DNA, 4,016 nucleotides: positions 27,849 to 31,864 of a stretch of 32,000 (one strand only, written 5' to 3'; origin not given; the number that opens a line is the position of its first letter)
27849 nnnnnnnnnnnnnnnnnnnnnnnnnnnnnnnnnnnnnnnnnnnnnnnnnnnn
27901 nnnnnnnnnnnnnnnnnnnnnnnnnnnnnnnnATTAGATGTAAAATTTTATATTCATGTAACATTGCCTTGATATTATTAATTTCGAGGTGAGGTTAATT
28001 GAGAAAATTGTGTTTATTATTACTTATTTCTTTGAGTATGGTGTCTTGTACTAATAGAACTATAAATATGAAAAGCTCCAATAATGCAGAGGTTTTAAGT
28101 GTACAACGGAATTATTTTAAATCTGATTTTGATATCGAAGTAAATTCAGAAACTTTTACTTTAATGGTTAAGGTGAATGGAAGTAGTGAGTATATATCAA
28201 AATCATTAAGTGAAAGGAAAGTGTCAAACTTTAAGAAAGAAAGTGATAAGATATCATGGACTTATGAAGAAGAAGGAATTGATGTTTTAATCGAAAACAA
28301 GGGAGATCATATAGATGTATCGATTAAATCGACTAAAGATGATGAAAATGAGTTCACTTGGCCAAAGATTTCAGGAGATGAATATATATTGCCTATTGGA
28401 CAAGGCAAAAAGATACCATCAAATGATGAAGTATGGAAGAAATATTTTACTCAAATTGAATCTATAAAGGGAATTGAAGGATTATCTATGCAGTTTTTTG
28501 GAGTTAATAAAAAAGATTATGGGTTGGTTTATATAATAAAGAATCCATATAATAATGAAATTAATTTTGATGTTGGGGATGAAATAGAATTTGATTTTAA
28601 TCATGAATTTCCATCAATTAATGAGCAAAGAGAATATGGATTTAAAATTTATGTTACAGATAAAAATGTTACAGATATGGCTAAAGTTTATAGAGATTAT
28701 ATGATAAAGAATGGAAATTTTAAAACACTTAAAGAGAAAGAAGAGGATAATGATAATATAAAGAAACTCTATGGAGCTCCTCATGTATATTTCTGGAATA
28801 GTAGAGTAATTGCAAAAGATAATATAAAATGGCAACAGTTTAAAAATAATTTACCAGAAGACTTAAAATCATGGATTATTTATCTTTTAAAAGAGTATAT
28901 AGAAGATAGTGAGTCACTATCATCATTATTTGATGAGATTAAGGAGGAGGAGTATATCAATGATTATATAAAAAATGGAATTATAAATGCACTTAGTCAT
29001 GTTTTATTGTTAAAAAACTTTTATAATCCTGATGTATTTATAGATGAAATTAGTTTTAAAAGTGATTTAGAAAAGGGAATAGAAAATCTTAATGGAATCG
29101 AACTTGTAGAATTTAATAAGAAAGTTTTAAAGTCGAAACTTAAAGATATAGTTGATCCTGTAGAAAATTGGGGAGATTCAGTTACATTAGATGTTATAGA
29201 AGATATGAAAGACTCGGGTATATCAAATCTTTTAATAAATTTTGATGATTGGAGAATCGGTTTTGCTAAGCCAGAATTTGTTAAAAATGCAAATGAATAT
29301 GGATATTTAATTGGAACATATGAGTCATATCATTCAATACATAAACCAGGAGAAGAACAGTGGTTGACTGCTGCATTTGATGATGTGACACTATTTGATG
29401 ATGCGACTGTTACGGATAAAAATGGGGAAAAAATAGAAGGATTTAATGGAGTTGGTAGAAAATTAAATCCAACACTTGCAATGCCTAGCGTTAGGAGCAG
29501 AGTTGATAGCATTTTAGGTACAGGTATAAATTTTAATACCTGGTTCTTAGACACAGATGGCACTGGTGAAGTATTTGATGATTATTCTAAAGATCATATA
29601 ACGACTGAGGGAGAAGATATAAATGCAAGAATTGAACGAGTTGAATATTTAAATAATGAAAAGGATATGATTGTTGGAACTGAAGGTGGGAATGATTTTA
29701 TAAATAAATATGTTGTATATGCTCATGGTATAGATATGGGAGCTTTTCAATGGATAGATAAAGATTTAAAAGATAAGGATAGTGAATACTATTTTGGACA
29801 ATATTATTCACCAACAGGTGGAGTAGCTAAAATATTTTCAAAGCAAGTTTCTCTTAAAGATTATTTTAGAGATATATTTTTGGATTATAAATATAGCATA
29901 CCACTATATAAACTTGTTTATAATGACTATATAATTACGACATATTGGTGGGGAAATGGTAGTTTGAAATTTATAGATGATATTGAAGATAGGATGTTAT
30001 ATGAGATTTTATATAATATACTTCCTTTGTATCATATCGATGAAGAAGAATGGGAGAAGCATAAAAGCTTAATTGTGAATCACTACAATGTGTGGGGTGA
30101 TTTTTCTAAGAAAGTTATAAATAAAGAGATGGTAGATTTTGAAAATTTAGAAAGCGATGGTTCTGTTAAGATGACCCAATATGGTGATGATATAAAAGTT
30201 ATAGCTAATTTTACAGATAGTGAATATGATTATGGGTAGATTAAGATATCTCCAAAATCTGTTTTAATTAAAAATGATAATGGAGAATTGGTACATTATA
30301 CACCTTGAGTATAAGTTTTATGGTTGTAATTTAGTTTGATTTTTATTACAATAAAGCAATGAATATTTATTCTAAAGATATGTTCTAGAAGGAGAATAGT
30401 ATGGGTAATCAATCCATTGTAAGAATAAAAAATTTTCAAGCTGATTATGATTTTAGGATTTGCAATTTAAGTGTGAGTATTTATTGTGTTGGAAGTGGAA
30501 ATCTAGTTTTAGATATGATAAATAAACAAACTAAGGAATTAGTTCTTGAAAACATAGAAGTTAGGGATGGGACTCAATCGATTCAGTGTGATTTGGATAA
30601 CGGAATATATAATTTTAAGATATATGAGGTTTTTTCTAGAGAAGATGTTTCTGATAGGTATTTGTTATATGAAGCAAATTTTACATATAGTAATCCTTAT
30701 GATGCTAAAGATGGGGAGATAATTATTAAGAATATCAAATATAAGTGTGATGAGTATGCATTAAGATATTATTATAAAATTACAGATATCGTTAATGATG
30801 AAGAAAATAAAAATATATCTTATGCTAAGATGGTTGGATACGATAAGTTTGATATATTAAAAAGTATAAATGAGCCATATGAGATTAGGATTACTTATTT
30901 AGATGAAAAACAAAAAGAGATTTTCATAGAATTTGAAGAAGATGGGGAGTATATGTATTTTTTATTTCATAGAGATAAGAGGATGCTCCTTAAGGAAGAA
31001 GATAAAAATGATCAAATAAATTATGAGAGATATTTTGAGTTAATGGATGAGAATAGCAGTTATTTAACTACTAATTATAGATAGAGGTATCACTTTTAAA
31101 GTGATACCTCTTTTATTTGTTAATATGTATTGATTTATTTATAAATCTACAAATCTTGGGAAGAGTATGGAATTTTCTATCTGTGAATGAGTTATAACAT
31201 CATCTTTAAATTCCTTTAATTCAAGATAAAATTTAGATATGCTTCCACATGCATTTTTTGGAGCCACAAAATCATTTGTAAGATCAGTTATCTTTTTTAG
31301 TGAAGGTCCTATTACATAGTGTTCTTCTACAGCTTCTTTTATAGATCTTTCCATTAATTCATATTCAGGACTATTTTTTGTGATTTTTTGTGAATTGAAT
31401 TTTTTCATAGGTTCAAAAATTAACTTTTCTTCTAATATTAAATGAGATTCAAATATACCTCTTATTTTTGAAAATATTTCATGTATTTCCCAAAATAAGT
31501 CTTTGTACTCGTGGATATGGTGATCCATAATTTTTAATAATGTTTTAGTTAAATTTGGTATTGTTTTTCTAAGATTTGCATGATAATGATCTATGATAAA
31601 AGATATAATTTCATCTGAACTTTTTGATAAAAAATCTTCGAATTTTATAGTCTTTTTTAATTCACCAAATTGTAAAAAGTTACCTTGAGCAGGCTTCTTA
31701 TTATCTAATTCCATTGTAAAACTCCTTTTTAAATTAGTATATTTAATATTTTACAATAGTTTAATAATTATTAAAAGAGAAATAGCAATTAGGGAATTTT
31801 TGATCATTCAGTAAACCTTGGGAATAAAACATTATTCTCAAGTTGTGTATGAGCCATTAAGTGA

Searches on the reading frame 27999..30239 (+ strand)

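Call 6: search_protein_families(library=pfam, proteins=[window:27999-30239:+], max_evalue=0.001)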
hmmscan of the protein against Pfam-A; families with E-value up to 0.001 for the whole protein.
window:27999-30239:+ (746 aa): 1 family
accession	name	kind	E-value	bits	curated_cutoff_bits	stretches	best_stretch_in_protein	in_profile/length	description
PF11308.14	Glyco_hydro_129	-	1.8e-93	313.6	25.6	1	403-726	2-323/324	Glycosyl hydrolases related to GH101 family, GH129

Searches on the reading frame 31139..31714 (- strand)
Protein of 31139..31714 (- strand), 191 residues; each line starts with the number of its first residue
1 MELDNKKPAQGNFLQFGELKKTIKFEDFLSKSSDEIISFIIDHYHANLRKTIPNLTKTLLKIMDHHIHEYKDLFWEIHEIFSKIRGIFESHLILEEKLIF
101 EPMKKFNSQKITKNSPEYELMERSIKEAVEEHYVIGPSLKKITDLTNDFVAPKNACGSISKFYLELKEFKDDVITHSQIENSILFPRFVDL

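Call 21: find_encoding_contigs(protein=window:31139-31714:-, flank=10000, max_places=2)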
Protein window:31139-31714:- (191 aa): 22 contigs read that carry it; 2 places shown.
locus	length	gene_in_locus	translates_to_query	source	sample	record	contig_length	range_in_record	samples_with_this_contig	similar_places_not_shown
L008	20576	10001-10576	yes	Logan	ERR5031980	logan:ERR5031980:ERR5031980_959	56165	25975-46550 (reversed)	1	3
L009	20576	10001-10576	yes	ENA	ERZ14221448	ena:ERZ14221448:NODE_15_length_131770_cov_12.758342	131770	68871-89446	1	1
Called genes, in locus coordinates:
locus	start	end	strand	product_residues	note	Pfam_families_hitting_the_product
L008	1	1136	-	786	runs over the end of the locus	PF01588:tRNA_bind, PF03483:B3_4, PF03484:B5, PF17759:tRNA_synthFbeta, PF03147:FDX-ACB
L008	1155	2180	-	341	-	PF02912:Phe_tRNA-synt_N, PF01409:tRNA-synt_2d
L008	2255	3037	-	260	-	PF22435:MRM3-like_sub_bind, PF08032:SpoU_sub_bind (faint), PF00588:SpoU_methylase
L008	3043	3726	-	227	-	PF02254:TrkA_N, PF02080:TrkA_C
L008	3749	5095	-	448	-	PF02386:TrkH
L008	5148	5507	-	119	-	PF00453:Ribosomal_L20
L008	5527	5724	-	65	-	PF01632:Ribosomal_L35p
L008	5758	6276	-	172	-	PF05198:IF3_N, PF00707:IF3_C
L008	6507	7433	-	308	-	PF08812:YtxC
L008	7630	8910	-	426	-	PF23649:FKBP15 (faint), PF27695:CEP131_C (faint), PF01551:Peptidase_M23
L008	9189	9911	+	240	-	PF04405:ScdA_N, PF01814:Hemerythrin (weak)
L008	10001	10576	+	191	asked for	PF01814:Hemerythrin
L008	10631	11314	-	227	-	-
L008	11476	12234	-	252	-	PF11308:Glyco_hydro_129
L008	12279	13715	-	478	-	PF11308:Glyco_hydro_129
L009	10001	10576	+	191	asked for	PF01814:Hemerythrin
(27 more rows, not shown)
